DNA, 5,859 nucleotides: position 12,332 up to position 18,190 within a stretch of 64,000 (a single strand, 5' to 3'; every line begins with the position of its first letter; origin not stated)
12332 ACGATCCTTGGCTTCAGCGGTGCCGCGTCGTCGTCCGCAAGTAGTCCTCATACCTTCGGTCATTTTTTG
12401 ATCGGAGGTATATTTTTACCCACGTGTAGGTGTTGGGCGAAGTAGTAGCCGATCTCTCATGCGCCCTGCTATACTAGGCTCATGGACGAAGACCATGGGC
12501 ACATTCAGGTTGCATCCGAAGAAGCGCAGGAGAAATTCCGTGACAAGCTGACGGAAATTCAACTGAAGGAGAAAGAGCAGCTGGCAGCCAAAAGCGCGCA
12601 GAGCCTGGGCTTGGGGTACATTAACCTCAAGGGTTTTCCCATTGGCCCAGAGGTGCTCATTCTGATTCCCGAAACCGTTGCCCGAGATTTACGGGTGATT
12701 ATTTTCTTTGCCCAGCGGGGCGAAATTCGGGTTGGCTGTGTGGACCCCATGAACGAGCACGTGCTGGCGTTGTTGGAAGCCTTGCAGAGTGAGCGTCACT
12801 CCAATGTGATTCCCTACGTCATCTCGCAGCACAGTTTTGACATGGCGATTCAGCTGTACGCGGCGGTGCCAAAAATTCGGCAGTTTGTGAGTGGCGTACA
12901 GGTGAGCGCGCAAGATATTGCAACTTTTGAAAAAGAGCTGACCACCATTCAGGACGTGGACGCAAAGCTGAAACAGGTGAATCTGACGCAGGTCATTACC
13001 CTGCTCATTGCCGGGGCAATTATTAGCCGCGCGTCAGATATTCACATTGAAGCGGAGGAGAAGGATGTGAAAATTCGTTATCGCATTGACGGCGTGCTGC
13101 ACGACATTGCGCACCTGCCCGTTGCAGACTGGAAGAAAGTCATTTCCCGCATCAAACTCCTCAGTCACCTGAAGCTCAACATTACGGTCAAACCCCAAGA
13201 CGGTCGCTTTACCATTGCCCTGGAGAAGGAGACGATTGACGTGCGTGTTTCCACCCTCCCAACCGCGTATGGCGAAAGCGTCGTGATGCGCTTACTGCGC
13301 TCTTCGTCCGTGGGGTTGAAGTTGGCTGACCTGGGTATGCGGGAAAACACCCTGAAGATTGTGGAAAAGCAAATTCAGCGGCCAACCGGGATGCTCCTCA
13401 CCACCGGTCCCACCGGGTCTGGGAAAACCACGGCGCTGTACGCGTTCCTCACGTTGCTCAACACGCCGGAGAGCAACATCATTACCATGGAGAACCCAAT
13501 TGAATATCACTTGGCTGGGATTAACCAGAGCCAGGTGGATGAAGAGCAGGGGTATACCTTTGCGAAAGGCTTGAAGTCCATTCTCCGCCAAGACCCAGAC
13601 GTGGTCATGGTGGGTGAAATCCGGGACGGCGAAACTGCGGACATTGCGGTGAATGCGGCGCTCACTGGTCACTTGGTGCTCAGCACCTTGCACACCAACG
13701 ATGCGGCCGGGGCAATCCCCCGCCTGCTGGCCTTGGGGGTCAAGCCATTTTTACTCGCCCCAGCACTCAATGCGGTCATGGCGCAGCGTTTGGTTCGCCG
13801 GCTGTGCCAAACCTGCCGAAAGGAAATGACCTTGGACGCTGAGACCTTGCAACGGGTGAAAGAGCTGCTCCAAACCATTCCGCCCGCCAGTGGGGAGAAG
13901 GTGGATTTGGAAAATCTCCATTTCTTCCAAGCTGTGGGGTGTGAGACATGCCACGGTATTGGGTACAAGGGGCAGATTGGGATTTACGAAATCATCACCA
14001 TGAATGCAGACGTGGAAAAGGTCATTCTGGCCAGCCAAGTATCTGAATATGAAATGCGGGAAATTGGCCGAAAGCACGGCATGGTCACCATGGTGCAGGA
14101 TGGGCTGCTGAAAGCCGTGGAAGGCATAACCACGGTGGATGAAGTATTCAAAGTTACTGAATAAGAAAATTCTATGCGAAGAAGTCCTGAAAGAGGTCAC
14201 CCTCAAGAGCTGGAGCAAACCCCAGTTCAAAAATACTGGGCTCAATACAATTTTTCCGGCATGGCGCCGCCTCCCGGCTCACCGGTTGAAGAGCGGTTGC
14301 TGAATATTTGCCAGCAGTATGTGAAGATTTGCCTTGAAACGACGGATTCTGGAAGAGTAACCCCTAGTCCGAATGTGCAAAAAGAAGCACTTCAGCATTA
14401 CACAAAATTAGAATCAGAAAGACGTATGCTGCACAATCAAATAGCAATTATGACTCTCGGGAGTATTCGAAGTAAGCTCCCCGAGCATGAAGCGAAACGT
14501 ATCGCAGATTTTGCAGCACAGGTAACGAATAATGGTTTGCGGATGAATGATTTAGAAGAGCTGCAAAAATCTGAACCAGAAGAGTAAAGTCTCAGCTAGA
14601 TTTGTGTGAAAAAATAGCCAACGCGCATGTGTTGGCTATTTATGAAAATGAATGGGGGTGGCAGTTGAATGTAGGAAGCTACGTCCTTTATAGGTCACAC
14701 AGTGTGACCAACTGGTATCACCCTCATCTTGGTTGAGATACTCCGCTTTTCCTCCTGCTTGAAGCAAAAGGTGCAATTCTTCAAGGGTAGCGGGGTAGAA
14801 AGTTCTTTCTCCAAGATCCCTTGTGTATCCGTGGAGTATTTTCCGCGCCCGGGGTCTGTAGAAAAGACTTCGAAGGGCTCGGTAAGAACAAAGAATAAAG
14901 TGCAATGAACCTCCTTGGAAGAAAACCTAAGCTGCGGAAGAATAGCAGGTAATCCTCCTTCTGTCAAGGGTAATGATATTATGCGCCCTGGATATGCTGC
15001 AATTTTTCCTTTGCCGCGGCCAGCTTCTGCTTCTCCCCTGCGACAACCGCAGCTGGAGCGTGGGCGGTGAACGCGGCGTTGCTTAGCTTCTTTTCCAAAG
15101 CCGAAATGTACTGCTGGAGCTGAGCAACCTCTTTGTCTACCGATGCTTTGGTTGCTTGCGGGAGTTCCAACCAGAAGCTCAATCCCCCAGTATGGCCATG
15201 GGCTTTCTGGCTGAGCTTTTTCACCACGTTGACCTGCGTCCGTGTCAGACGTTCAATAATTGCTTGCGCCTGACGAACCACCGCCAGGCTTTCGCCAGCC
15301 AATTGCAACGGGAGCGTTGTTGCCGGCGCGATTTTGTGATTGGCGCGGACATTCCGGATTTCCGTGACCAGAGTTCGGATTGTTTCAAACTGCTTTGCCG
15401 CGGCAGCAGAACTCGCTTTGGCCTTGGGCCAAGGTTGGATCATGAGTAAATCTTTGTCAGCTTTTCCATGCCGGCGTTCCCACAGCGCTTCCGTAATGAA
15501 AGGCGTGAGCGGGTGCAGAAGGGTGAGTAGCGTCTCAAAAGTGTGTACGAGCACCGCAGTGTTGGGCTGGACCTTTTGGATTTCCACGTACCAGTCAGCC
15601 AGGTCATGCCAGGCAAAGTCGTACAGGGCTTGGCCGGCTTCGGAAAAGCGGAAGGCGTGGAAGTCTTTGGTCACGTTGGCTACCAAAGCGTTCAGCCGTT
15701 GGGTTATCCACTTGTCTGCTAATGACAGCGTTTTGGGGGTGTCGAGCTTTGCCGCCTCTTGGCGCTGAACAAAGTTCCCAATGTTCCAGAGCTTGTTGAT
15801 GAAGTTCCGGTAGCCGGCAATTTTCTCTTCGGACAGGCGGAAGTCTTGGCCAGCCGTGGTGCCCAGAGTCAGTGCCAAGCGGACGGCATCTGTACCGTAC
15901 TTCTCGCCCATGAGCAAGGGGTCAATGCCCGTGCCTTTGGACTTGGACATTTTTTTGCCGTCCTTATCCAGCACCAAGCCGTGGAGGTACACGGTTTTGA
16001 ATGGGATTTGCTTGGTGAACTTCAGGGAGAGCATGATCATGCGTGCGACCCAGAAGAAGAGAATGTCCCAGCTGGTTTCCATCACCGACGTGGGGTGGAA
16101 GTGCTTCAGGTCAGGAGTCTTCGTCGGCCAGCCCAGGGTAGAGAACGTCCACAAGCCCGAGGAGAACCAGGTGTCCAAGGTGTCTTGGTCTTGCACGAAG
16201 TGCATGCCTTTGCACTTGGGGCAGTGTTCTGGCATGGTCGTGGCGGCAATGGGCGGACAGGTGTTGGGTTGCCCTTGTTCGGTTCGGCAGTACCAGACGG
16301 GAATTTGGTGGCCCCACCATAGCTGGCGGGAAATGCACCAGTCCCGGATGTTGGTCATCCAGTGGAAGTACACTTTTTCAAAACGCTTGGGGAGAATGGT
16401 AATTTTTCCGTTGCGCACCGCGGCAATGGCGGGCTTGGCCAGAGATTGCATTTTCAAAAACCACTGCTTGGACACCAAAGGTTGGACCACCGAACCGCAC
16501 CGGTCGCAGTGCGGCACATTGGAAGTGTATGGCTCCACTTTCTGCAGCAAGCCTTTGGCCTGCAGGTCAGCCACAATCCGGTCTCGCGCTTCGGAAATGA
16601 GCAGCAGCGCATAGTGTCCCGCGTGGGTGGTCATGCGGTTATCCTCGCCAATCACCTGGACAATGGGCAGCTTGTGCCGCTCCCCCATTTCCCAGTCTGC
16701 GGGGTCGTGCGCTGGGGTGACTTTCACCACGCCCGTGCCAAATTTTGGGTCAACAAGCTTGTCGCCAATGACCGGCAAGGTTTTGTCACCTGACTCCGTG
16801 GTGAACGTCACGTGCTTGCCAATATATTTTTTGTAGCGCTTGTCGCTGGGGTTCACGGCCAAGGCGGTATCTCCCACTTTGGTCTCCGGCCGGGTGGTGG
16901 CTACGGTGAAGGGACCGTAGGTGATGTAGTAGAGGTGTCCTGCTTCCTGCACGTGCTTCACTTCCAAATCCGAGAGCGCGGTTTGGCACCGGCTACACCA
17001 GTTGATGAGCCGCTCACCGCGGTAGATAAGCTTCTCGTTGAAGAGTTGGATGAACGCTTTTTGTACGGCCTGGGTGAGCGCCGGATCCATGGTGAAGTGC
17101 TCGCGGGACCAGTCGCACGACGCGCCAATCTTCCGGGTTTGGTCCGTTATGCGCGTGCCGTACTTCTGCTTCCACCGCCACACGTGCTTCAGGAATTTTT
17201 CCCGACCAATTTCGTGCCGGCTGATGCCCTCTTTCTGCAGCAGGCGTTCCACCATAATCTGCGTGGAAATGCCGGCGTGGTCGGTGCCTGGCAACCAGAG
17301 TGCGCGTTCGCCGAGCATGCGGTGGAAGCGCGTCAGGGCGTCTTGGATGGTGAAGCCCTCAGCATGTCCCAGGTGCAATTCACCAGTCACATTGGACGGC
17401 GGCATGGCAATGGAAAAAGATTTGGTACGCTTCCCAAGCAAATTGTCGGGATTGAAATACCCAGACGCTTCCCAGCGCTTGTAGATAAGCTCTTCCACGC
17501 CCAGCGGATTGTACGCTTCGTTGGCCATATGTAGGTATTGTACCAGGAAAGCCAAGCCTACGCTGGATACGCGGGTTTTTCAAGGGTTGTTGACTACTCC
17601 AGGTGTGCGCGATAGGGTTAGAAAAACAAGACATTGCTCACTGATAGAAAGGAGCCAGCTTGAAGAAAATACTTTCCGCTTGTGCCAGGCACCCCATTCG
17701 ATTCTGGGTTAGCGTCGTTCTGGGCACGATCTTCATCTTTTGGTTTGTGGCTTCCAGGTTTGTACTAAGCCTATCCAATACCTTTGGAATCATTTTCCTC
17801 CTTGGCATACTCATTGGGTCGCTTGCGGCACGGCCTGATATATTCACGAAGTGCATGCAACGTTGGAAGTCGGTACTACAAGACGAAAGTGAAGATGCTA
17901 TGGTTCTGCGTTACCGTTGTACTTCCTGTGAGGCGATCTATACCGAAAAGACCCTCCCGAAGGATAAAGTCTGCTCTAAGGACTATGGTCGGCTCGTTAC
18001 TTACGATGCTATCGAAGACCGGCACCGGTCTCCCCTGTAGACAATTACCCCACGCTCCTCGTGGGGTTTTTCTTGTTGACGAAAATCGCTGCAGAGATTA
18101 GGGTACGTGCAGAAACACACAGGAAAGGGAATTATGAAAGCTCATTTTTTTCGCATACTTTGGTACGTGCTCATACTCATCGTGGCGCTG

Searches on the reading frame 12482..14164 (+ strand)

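Call 70: search_protein_families(library=pfam, proteins=[window:12482-14164:+], max_evalue=0.001)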
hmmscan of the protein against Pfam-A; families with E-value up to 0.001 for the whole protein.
window:12482-14164:+ (560 aa): 4 families
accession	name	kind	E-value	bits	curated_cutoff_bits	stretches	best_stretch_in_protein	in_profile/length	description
PF00437.27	T2SSE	-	1.3e-127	425.9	24.9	1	167-556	7-369/370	Type II/IV secretion system protein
PF05157.20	MshEN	-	4.4e-10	39.8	23.1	1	42-126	1-83/90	MshEN domain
PF13555.12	AAA_29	-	0.00028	21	27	1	300-329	20-49/61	P-loop containing region of AAA domain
PF25199.1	nSTAND_NTPase5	-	0.00066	20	34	0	292-343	30-83/145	Novel STAND NTPase 5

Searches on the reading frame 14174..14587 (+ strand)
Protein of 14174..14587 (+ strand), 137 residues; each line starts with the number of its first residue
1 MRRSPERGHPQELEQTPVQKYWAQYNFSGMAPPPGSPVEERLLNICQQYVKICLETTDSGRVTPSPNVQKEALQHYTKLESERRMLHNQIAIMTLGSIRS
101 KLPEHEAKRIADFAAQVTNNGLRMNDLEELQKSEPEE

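Call 3: search_protein_families(library=pfam, proteins=[window:14174-14587:+], max_evalue=0.1)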
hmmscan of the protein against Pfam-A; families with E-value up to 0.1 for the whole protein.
window:14174-14587:+ (137 aa): 2 families
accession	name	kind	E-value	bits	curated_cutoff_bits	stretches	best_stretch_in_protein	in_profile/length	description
PF05308.16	Mito_fiss_reg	-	0.053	14.1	26.3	1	65-95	111-142/244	Mitochondrial fission regulator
PF15393.11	DUF4615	-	0.081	13.9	27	0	42-119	5-79/137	Domain of unknown function (DUF4615)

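Call 4: search_protein_families(library=ncbifam, proteins=[window:14174-14587:+], max_evalue=0.1)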
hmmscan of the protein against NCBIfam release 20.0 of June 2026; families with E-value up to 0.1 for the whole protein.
window:14174-14587:+ (137 aa): 0 families

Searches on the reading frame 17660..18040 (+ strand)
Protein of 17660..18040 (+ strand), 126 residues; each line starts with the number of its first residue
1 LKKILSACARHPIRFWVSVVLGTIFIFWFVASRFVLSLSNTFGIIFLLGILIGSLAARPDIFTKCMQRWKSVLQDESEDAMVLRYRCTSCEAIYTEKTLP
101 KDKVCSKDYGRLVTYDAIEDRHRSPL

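Call 3: search_protein_families(library=pfam, proteins=[window:17660-18040:+], max_evalue=0.1)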
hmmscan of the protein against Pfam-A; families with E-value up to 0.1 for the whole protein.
window:17660-18040:+ (126 aa): 2 families
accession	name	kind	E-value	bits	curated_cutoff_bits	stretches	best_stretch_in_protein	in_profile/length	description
PF20020.4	DUF6431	-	0.022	15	26.6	1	74-121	22-67/82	Domain of unknown function (DUF6431)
PF06906.16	DUF1272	-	0.074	13.6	25.3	0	70-106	12-45/57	Protein of unknown function (DUF1272)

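Call 4: search_protein_families(library=ncbifam, proteins=[window:17660-18040:+], max_evalue=0.1)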
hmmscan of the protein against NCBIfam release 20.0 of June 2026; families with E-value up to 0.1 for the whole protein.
window:17660-18040:+ (126 aa): 0 families

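Call 23: find_homologous_proteins(query=window:17660-18037:+, max_evalue=10)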
Query seq(126 aa) (126 aa): 1 proteins with E <= 10 among 11 candidates.
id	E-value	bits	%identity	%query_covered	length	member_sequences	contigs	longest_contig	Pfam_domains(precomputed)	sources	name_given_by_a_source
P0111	2.3e-79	281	100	100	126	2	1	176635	-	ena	-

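Call 35: search_protein_representatives(protein=window:17660-18040:+)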
Query: 126 residues. Proteins with E-value up to 0.001 (for the whole library): 3; up to 1e-10: 1; up to 1e-30: 1. The best 3 are listed.
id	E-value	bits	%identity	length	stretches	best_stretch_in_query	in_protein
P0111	7.3e-80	281.3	100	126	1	1-126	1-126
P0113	6.6e-09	52.1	33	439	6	66-98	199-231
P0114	2.4e-08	50.3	30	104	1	25-126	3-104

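Call 38: find_encoding_contigs(protein=P0114, flank=8000, max_places=4)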
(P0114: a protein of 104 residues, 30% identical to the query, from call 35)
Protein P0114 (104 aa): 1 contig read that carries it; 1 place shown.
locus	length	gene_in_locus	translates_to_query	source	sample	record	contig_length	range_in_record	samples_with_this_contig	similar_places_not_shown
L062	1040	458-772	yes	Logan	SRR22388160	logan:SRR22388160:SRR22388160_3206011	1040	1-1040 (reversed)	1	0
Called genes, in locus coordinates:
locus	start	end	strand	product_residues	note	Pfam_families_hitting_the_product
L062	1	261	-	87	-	?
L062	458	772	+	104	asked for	-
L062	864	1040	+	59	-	?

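Call 45: search_protein_families(library=padloc, proteins=[window:17660-18040:+], max_evalue=0.01)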
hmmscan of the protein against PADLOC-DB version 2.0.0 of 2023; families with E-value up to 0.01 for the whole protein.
window:17660-18040:+ (126 aa): 0 families

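Call 56: search_protein_families(library=phrogs, proteins=[window:17660-18040:+], max_evalue=0.01)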
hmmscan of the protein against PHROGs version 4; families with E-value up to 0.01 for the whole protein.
window:17660-18040:+ (126 aa): 0 families

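Call 67: predict_structure(alignment_id=A4)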
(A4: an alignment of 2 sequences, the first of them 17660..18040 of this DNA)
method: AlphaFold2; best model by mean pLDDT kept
length: 126 residues; sequences in the alignment: 2
mean_pLDDT: 54.7   pTM: 0.26
mean pLDDT of the five models: 54.7, 50.8, 50.2, 46.8, 46.8
residues with pLDDT >= 90: 1; 70-90: 28; 50-70: 39; < 50: 58
segments of 3 or more residues with pLDDT < 50: 1-3, 5-8, 75-124
pLDDT, mean of each block of 10 residues (from residue 1): 49 71 87 70 71 61 56 49 37 37 38 40 40
secondary structure, 60 per line:
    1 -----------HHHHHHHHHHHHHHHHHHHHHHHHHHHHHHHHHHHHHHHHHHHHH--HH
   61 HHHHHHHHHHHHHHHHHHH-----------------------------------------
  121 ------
elements in order: H12-56 H59-79
